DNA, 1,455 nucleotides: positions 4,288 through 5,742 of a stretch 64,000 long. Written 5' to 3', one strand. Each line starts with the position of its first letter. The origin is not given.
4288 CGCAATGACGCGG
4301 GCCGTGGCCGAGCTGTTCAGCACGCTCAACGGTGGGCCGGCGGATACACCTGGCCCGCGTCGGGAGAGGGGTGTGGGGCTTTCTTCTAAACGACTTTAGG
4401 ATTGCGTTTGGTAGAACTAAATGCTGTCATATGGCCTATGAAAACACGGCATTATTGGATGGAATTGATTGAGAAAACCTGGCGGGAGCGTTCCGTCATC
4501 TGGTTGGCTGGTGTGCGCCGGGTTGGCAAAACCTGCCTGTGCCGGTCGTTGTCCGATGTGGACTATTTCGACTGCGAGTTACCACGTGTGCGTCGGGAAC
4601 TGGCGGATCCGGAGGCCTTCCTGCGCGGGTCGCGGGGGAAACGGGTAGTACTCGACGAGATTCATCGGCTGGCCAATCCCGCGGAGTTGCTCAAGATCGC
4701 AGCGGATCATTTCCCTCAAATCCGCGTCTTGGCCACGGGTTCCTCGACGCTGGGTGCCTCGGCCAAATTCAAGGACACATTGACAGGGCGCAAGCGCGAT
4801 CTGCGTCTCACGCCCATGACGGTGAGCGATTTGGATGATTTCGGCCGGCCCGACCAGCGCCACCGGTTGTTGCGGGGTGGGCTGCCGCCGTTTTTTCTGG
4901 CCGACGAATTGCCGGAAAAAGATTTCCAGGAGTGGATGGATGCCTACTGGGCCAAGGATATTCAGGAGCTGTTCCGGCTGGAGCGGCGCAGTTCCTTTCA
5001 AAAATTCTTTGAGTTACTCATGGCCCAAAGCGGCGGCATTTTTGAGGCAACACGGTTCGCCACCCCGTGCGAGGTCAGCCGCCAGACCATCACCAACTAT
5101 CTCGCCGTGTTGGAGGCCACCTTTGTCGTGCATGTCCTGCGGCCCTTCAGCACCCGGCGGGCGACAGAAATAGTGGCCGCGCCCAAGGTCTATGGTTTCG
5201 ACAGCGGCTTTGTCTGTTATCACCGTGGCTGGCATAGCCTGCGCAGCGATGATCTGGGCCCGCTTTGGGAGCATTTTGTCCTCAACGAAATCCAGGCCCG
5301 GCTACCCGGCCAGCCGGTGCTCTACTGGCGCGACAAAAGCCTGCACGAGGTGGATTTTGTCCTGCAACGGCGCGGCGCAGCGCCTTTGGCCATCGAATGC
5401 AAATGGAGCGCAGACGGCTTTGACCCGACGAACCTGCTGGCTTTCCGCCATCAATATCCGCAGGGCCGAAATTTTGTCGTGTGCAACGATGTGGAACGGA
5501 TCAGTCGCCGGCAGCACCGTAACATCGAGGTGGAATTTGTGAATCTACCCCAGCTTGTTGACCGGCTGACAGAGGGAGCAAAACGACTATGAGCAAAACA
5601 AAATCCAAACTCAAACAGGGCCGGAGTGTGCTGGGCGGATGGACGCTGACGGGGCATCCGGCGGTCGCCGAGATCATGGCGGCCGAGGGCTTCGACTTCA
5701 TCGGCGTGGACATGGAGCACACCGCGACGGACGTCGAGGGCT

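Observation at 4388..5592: A 1.19 kb lower-GC insertion carrying a lone DUF4143 AAA+ ATPase gene, flanked by the direct repeat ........(T/A)T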

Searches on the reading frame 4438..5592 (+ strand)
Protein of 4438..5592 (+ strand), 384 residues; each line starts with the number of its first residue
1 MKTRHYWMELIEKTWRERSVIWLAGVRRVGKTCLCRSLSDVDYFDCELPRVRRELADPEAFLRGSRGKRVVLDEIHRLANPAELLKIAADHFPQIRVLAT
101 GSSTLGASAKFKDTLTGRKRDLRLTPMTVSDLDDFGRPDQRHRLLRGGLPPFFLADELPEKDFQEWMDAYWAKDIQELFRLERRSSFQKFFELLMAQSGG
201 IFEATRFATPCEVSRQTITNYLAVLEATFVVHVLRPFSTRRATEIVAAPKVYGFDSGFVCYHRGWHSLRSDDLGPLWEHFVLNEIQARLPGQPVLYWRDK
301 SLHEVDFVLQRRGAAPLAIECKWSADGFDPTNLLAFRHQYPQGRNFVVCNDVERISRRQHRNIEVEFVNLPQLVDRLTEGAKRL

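Call 4: search_protein_families(library=pfam, proteins=[window:4438-5592:+])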
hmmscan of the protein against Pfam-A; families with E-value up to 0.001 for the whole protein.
window:4438-5592:+ (384 aa): 2 families
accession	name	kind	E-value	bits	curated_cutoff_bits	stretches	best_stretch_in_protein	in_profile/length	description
PF13635.12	DUF4143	-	2.1e-33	115.8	28.1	1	173-324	2-160/160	Domain of unknown function (DUF4143)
PF13173.12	AAA_14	-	1.6e-19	70.6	27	1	18-130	2-126/129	AAA domain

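Call 6: find_encoding_contigs(protein=window:4438-5592:+, flank=10000, max_places=10)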
Protein window:4438-5592:+ (384 aa): no gene with exactly this product is on record in the collection.

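Call 16: find_homologous_proteins(query=window:4438-5592:+, max_evalue=1e-30)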
Query window:4438-5592:+ (384 aa): 7976 proteins with E <= 1e-30 among 8000 candidates; the best 120 are listed.
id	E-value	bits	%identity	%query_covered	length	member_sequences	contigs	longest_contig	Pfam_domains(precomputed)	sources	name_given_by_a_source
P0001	7.4e-258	872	100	98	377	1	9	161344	PF13173.13,PF13635.13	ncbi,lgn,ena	-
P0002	3.2e-224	762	84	99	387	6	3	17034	PF13173.13,PF13635.13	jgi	jgi:predicted AAA+ superfamily ATPase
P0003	1.4e-219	747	84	99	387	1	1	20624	PF13173.13,PF13635.13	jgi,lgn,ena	-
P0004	3.1e-205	699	77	98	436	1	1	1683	PF13173.13,PF13635.13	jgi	jgi:predicted AAA+ superfamily ATPase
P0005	4.2e-191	653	73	98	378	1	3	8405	PF13173.13,PF13635.13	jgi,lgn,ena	-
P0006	6.5e-190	649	73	98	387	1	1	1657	PF13173.13,PF13635.13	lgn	-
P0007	5.5e-189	646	73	98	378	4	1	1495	PF13173.13,PF13635.13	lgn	-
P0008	3.6e-188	643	72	98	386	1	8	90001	PF13173.13,PF13635.13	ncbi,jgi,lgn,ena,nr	ncbi:MAG: ATP-binding protein [Betaproteobacteria bacterium]|nr:ATP-binding protein [Betaproteobacte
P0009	8.6e-188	642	72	98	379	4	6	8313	PF13173.13,PF13635.13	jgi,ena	-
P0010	1.0e-187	642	73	99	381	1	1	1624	PF13173.13,PF13635.13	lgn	-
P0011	4.6e-187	639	72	98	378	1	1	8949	PF13173.13,PF13635.13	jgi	jgi:predicted AAA+ superfamily ATPase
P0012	5.3e-187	639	70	98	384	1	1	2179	PF13173.13,PF13635.13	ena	-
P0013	5.5e-187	639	72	98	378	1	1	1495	PF13173.13,PF13635.13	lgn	-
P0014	5.5e-187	639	72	98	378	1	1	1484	PF13173.13,PF13635.13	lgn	-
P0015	1.4e-186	638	70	99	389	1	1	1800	PF13173.13,PF13635.13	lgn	-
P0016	1.7e-186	638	72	98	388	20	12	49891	PF13173.13,PF13635.13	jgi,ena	jgi:hypothetical protein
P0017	4.1e-186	636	71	100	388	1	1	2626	PF13173.13,PF13635.13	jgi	-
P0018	8.2e-186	635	70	97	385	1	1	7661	PF13173.13,PF13635.13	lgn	-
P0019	1.1e-185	635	70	100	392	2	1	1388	PF13173.13,PF13635.13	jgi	jgi:hypothetical protein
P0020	1.9e-185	634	73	98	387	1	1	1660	PF13173.13,PF13635.13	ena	-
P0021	3.2e-185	633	70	99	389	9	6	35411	PF13173.13,PF13635.13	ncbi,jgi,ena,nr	ncbi:MAG: hypothetical protein A3G35_10405 [candidate division NC10 bacterium RIFCSPLOWO2_12_FULL_66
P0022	6.8e-185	632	71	98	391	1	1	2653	PF13173.13,PF13635.13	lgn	-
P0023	1.3e-184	631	71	98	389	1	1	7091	PF13173.13,PF13635.13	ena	-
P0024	1.3e-184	631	71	98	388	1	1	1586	PF13173.13,PF13635.13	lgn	-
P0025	1.3e-184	631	72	98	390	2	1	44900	PF13173.13,PF13635.13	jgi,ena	-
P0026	1.4e-184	631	71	98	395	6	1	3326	PF13173.13,PF13635.13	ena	-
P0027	1.6e-184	631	71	99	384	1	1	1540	PF13173.13,PF13635.13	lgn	-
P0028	1.8e-184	631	72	98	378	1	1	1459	PF13173.13,PF13635.13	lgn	-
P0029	2.7e-184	630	71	98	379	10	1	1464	PF13173.13,PF13635.13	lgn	-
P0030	2.8e-184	630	71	99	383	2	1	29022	PF13173.13,PF13635.13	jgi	jgi:predicted AAA+ superfamily ATPase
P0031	3.0e-184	630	70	99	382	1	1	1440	PF13173.13,PF13635.13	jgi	jgi:uncharacterized protein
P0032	3.0e-184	630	71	99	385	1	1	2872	PF13173.13,PF13635.13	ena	-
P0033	4.6e-184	630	71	98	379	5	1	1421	PF13173.13,PF13635.13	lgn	-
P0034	5.5e-184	629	72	97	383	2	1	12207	PF13173.13,PF13635.13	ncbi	ncbi:MAG: ATP-binding protein [bacterium]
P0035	5.5e-184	629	70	100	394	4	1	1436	PF13173.13,PF13635.13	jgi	jgi:hypothetical protein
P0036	6.3e-184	629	71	98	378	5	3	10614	PF13173.13,PF13635.13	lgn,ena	-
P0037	6.5e-184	629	71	99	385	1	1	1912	PF13173.13,PF13635.13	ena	-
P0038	6.6e-184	629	71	99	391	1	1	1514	PF13173.13,PF13635.13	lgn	-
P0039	7.7e-184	629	70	99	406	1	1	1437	PF13173.13,PF13635.13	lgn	-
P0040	1.1e-183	628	72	98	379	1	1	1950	PF13173.13,PF13635.13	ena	-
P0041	1.8e-183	628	68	100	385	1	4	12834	PF13173.13,PF13635.13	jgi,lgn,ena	-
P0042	2.0e-183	627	72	98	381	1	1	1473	PF13173.13,PF13635.13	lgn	-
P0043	2.0e-183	627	72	98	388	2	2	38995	PF13173.13,PF13635.13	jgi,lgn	jgi:hypothetical protein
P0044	2.3e-183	627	70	99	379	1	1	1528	PF13173.13,PF13635.13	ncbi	-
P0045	2.4e-183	627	68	100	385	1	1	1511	PF13173.13,PF13635.13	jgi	-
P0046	2.4e-183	627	71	98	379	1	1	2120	PF13173.13,PF13635.13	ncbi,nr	ncbi:MAG: ATP-binding protein [Candidatus Krumholzibacteria bacterium]|nr:ATP-binding protein [Candi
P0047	2.7e-183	627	71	98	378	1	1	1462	PF13173.13,PF13635.13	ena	-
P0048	2.8e-183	627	71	98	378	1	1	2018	PF13173.13,PF13635.13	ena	-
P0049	3.2e-183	627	71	98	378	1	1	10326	PF13173.13,PF13635.13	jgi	-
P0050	3.4e-183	627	69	98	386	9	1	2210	PF13173.13,PF13635.13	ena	-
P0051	3.5e-183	627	71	100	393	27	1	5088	PF13173.13,PF13635.13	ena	-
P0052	5.4e-183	626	70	99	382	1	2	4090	PF13173.13,PF13635.13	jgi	jgi:hypothetical protein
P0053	6.5e-183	626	70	99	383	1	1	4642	PF13173.13,PF13635.13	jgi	jgi:uncharacterized protein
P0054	6.9e-183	626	71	99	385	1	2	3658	PF13173.13,PF13635.13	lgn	-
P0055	6.9e-183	626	71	99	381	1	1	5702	PF13173.13,PF13635.13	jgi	jgi:predicted AAA+ superfamily ATPase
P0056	7.0e-183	626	69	98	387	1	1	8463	PF13173.13,PF13635.13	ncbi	-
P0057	7.3e-183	626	72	96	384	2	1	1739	PF13173.13,PF13635.13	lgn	-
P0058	7.4e-183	626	70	98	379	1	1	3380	PF13173.13,PF13635.13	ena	-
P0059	9.2e-183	625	71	98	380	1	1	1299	PF13173.13,PF13635.13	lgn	-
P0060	9.7e-183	625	69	100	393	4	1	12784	PF13173.13,PF13635.13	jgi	jgi:uncharacterized protein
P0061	1.0e-182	625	70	98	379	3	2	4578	PF13173.13,PF13635.13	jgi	jgi:predicted AAA+ superfamily ATPase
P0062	1.0e-182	625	70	99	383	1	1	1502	PF13173.13,PF13635.13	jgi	jgi:uncharacterized protein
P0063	1.1e-182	625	70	99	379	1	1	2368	PF13173.13,PF13635.13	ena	-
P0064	1.2e-182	625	69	99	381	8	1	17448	PF13173.13,PF13635.13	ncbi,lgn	-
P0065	1.2e-182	625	70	98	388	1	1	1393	PF13173.13,PF13635.13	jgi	jgi:uncharacterized protein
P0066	1.3e-182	625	69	99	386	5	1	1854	PF13173.13,PF13635.13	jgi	jgi:predicted AAA+ superfamily ATPase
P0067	1.3e-182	625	69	98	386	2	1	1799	PF13173.13,PF13635.13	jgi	-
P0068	1.4e-182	625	70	98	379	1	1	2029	PF13173.13,PF13635.13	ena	-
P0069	1.4e-182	625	70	98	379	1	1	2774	PF13173.13,PF13635.13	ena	-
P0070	1.4e-182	625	70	99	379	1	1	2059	PF13173.13,PF13635.13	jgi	-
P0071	1.5e-182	625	72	98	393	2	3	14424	PF13173.13,PF13635.13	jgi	-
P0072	1.5e-182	625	70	98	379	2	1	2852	PF13173.13,PF13635.13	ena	-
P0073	1.7e-182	624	71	98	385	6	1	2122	PF13173.13,PF13635.13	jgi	jgi:predicted AAA+ superfamily ATPase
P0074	1.7e-182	624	71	98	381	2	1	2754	PF13173.13,PF13635.13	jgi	jgi:predicted AAA+ superfamily ATPase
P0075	1.8e-182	624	70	98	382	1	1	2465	PF13173.13,PF13635.13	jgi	jgi:uncharacterized protein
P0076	1.9e-182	624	69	99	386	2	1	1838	PF13173.13,PF13635.13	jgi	-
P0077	2.1e-182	624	72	98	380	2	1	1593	PF13173.13,PF13635.13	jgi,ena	-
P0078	2.3e-182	624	70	99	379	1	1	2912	PF13173.13,PF13635.13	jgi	jgi:uncharacterized protein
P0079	2.3e-182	624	70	99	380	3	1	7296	PF13173.13,PF13635.13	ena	-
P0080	2.5e-182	624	69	98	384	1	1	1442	PF13173.13,PF13635.13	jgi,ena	-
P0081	2.8e-182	624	70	98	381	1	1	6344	PF13173.13,PF13635.13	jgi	-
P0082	3.0e-182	624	70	99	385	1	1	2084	PF13173.13,PF13635.13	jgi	-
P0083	3.4e-182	623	70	100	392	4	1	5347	PF13173.13,PF13635.13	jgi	-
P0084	3.5e-182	623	70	98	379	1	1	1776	PF13173.13,PF13635.13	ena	-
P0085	3.9e-182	623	69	99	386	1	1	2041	PF13173.13,PF13635.13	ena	-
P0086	4.1e-182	623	70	98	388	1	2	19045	PF13173.13,PF13635.13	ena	-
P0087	4.3e-182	623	70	98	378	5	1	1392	PF13173.13,PF13635.13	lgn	-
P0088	4.3e-182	623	70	99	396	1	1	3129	PF13173.13,PF13635.13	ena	-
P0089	4.3e-182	623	70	98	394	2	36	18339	PF13173.13,PF13635.13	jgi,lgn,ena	jgi:predicted AAA+ superfamily ATPase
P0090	4.8e-182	623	69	98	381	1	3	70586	PF13173.13,PF13635.13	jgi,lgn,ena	-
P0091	5.0e-182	623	69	99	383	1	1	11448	PF13173.13,PF13635.13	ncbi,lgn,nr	ncbi:MAG TPA: DUF4143 domain-containing protein [bacterium]|nr:DUF4143 domain-containing protein [ba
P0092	5.1e-182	623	70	99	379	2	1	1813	PF13173.13,PF13635.13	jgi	-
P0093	5.1e-182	623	71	98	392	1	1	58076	PF13173.13,PF13635.13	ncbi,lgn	-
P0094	5.3e-182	623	69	99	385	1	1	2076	PF13173.13,PF13635.13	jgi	-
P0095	5.8e-182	623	71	98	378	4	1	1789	PF13173.13,PF13635.13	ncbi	-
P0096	6.1e-182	623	70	98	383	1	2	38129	PF13173.13,PF13635.13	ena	-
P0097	6.2e-182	623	71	99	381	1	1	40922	PF13173.13,PF13635.13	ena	-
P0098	6.6e-182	622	69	99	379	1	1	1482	PF13173.13,PF13635.13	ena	-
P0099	6.9e-182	622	70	98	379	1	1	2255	PF13173.13,PF13635.13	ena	-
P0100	7.9e-182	622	71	98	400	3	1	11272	PF13173.13,PF13635.13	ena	-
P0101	8.1e-182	622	70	98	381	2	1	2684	PF13173.13,PF13635.13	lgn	-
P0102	8.1e-182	622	73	94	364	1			PF13173.13,PF13635.13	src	-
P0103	8.4e-182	622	70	98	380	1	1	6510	PF13173.13,PF13635.13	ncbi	-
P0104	8.5e-182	622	70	98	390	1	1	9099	PF13173.13,PF13635.13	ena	-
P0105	9.0e-182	622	70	99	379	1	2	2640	PF13173.13,PF13635.13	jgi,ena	-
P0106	9.3e-182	622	70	98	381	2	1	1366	PF13173.13,PF13635.13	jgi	jgi:predicted AAA+ superfamily ATPase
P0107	9.4e-182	622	70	99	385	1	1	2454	PF13173.13,PF13635.13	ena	-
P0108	9.6e-182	622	70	98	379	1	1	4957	PF13173.13,PF13635.13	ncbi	-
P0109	1.0e-181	622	69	99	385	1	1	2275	PF13173.13,PF13635.13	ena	-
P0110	1.1e-181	622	71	98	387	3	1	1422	PF13173.13,PF13635.13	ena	-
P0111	1.1e-181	622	70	100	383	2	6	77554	PF13173.13,PF13635.13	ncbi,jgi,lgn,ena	jgi:hypothetical protein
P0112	1.1e-181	622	71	98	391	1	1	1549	PF13173.13,PF13635.13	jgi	-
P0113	1.1e-181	622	72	98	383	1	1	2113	PF13173.13,PF13635.13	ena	-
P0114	1.2e-181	622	71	98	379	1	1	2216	PF13173.13,PF13635.13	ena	-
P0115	1.3e-181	622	69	98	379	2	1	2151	PF13173.13,PF13635.13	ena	-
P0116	1.5e-181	621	71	98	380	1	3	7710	PF13173.13,PF13635.13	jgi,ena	jgi:hypothetical protein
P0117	1.5e-181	621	70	100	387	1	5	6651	PF13173.13,PF13635.13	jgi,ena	jgi:predicted AAA+ superfamily ATPase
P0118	1.5e-181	621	70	99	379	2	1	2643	PF13173.13,PF13635.13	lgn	-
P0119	1.6e-181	621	70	98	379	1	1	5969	PF13173.13,PF13635.13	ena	-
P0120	1.7e-181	621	70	98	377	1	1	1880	PF13173.13,PF13635.13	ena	-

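Call 18: find_related_loci(query=window:4438-5592:+, collection=metagenome_contigs, flank=5000)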
Query window:4438-5592:+ (384 aa) in metagenome_contigs; peptide patterns used: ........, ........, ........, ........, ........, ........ (x = any residue, [..] = any of these).
600 stretches matched a pattern (row limit reached: there are more); 582 encode a relative of the query (tblastn E <= 1e-3); the best 80 are kept; 80 distinct loci.
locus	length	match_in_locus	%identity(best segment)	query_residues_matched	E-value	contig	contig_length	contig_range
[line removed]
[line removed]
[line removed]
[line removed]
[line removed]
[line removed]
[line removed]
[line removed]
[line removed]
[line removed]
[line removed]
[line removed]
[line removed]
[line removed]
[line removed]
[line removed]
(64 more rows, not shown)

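Call 19: find_encoding_contigs(protein=P0002, flank=6000, max_places=4)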
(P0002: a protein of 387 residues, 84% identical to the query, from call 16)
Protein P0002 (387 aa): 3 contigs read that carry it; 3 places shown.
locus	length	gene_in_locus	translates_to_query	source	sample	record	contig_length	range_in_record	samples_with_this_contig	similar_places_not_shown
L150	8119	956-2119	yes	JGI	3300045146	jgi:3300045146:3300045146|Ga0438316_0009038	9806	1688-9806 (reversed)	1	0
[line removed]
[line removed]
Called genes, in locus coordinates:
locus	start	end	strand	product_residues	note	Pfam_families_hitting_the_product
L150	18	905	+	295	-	PF01208:URO-D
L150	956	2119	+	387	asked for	PF13173:AAA_14, PF13635:DUF4143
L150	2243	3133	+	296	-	PF03781:FGE-sulfatase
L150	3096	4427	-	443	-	PF13570:Beta-prop_ACSF4 (faint), PF01011:PQQ (faint), PF13360:PQQ_2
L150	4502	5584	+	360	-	PF25021:TEN_NHL (weak), PF08450:SGL (faint), PF23500:DUF7133 (faint), PF24684:Vgb_lyase (faint), PF10282:Lactonase (faint), PF25021:TEN_NHL (weak), PF01436:NHL (weak)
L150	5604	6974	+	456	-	PF13088:BNR_2, PF02012:BNR (faint)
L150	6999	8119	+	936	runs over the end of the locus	?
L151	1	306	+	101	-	?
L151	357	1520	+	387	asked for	PF13173:AAA_14, PF13635:DUF4143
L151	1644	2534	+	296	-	PF03781:FGE-sulfatase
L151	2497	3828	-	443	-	PF13570:Beta-prop_ACSF4 (faint), PF01011:PQQ (faint), PF13360:PQQ_2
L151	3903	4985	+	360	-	PF25021:TEN_NHL (weak), PF08450:SGL (faint), PF23500:DUF7133 (faint), PF24684:Vgb_lyase (faint), PF10282:Lactonase (faint), PF25021:TEN_NHL (weak), PF01436:NHL (weak)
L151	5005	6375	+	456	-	PF13088:BNR_2, PF02012:BNR (faint)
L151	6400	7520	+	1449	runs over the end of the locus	PF03130:HEAT_PBS (faint), PF07676:PD40 (faint), PF26549:Tricorn_N (faint), PF18582:HZS_alpha (weak), PF02985:HEAT (faint), PF13646:HEAT_2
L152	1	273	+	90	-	?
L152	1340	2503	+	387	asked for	PF13173:AAA_14, PF13635:DUF4143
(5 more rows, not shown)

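Call 20: find_encoding_contigs(protein=P0003, flank=6000, max_places=4)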
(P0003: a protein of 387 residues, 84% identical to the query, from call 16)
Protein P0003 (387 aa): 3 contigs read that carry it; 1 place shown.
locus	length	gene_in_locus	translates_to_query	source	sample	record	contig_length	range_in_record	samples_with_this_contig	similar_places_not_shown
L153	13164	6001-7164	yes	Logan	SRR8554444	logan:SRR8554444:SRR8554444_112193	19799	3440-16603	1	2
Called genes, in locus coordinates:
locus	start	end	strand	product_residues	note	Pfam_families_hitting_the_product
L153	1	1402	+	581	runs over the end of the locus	-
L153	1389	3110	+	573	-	PF13088:BNR_2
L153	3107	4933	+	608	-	PF13229:Beta_helix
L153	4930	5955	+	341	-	PF01208:URO-D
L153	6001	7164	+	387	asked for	PF13173:AAA_14, PF13635:DUF4143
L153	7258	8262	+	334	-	PF03537:Glyco_hydro_114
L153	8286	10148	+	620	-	PF16655:PhoD_N, PF25077:DUF7800, PF09423:PhoD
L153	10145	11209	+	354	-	PF01208:URO-D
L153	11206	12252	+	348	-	PF08450:SGL (faint), PF23500:DUF7133 (faint), PF24684:Vgb_lyase (faint), PF25021:TEN_NHL (weak), PF01436:NHL (weak)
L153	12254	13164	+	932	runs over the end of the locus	PF01841:Transglut_core, PF13088:BNR_2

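Call 26: search_protein_families(library=padloc, proteins=[window:4438-5592:+], max_evalue=0.01)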
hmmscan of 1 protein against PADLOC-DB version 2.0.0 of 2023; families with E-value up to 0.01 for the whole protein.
window:4438-5592:+ (384 aa): 7 families
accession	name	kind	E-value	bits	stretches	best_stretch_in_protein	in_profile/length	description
PDLC04790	PDC-S01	-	2.1e-54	182.8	2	135-325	169-369/422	-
PDLC04789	PDC-S01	-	1.4e-51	173.8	1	7-349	6-365/375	-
PDLC04787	PDC-S01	-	1.5e-25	87.9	1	3-325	12-359/412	-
PDLC04791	PDC-S01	-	1.4e-21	74.7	1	4-352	4-379/395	-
PDLC04786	PDC-S01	-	2.3e-14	51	2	248-325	305-388/439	-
PDLC04788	PDC-S01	-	5.6e-08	30.1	1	172-351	217-409/448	-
PDLC04792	PDC-S01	-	1.3e-05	22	1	270-323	333-384/452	-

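Call 27: search_protein_families(library=ncbifam, proteins=[window:4438-5592:+], max_evalue=0.01)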
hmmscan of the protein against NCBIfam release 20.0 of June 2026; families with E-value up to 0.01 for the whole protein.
window:4438-5592:+ (384 aa): 0 families

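Call 38: search_solved_structures(query=window:4438-5592:+, max_evalue=0.01, show_alignments=1)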
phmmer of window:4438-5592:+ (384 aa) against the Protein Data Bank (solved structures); distinct sequences matched with E-value up to 0.01: 0.
